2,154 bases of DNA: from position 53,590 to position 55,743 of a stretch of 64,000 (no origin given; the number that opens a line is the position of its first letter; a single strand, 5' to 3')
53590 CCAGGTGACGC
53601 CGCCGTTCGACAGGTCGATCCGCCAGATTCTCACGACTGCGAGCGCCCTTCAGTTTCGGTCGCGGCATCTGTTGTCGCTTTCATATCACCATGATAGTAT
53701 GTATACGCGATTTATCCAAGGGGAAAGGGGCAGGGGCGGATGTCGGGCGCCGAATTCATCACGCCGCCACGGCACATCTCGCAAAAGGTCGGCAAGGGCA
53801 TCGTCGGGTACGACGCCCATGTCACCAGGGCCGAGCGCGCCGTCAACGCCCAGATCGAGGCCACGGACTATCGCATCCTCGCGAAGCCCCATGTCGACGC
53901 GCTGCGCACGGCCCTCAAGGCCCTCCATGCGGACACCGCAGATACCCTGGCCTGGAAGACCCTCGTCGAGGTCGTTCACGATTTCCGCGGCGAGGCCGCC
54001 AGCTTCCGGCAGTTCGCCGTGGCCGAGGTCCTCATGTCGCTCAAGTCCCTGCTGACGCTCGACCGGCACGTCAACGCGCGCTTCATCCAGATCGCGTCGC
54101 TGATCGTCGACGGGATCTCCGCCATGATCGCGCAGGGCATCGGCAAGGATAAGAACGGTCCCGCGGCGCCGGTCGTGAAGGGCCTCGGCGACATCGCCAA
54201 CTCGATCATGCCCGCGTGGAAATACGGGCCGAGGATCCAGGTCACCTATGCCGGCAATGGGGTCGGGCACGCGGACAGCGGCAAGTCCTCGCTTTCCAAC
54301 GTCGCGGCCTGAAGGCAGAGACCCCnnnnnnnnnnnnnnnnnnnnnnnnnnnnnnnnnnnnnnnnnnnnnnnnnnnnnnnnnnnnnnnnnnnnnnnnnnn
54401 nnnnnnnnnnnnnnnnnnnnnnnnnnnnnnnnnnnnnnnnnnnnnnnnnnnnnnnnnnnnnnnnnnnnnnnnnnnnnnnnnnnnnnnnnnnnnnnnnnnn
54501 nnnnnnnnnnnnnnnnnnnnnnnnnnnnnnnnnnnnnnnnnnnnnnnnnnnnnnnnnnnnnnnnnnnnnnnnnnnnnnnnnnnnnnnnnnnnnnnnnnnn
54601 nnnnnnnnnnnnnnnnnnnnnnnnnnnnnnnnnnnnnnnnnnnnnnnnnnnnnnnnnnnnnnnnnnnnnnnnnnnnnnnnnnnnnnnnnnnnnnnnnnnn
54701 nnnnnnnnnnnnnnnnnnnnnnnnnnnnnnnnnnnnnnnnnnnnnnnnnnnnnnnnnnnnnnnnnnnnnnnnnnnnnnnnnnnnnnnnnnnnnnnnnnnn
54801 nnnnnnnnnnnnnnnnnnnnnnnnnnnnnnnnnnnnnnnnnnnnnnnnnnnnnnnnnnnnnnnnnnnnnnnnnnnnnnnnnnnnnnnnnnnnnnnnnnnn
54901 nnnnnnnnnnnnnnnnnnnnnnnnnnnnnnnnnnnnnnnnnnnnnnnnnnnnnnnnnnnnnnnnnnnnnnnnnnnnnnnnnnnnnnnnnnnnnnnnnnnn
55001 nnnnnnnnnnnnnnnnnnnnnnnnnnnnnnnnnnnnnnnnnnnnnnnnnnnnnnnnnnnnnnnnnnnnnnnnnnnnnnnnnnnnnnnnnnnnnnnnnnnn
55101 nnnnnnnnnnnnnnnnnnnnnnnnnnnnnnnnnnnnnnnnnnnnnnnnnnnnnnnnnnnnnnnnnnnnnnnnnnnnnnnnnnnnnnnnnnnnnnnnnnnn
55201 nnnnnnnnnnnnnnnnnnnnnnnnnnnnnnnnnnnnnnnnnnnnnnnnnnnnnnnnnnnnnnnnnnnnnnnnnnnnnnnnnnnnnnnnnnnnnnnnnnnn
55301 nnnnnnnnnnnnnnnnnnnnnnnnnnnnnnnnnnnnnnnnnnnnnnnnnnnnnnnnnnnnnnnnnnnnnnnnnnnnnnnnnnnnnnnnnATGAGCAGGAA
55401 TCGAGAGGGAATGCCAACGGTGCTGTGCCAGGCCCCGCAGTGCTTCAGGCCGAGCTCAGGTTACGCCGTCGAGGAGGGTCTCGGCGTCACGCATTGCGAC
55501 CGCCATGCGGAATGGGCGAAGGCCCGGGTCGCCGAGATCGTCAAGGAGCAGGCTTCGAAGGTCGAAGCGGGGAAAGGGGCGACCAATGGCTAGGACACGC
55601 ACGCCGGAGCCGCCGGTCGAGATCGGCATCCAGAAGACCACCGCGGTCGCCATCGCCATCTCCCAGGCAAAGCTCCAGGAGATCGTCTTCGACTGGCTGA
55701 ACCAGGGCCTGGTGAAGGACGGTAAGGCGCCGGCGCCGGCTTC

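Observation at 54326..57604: HNH-RNA ligase fusion in an operon with a low-GC pol-beta nucleotidyltransferase and a Cys/His zinc-finger-like protein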

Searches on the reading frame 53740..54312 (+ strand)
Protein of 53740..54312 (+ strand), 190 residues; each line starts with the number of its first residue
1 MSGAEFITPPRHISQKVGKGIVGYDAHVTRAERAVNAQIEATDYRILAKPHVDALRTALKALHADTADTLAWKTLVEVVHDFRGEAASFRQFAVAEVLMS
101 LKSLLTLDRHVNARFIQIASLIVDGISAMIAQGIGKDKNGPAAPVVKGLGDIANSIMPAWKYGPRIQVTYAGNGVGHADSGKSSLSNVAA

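Call 3: search_protein_families(library=pfam, proteins=[window:53740-54312:+], max_evalue=0.1)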
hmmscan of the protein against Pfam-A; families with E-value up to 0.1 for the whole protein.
window:53740-54312:+ (190 aa): 1 family
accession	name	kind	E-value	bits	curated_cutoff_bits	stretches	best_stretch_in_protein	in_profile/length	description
PF01627.28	Hpt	-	0.022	15.4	24.6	1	50-113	12-68/84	Hpt domain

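Call 4: search_protein_families(library=phrogs, proteins=[window:53740-54312:+], max_evalue=0.01)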
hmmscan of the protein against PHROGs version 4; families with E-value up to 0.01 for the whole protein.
window:53740-54312:+ (190 aa): 0 families

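Call 5: search_protein_families(library=ncbifam, proteins=[window:53740-54312:+], max_evalue=0.1)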
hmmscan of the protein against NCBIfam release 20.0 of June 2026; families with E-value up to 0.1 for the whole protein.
window:53740-54312:+ (190 aa): 0 families

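Call 6: search_protein_families(library=padloc, proteins=[window:53740-54312:+], max_evalue=0.1)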
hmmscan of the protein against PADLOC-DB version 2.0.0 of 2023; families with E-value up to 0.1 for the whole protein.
window:53740-54312:+ (190 aa): 0 families

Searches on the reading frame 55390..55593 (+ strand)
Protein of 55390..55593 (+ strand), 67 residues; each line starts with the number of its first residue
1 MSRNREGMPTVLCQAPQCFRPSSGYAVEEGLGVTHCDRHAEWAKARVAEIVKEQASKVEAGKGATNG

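Call 3: search_protein_families(library=pfam, proteins=[window:55390-55593:+], max_evalue=0.1)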
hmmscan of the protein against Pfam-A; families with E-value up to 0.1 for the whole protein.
window:55390-55593:+ (67 aa): 0 families

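Call 4: search_protein_families(library=phrogs, proteins=[window:55390-55593:+], max_evalue=0.01)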
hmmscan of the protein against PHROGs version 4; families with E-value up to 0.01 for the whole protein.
window:55390-55593:+ (67 aa): 0 families

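Call 5: search_protein_families(library=ncbifam, proteins=[window:55390-55593:+], max_evalue=0.1)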
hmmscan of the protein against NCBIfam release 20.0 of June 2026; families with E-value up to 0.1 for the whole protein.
window:55390-55593:+ (67 aa): 0 families

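Call 6: search_protein_families(library=padloc, proteins=[window:55390-55593:+], max_evalue=0.1)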
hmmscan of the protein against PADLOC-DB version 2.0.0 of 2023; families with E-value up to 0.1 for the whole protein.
window:55390-55593:+ (67 aa): 0 families
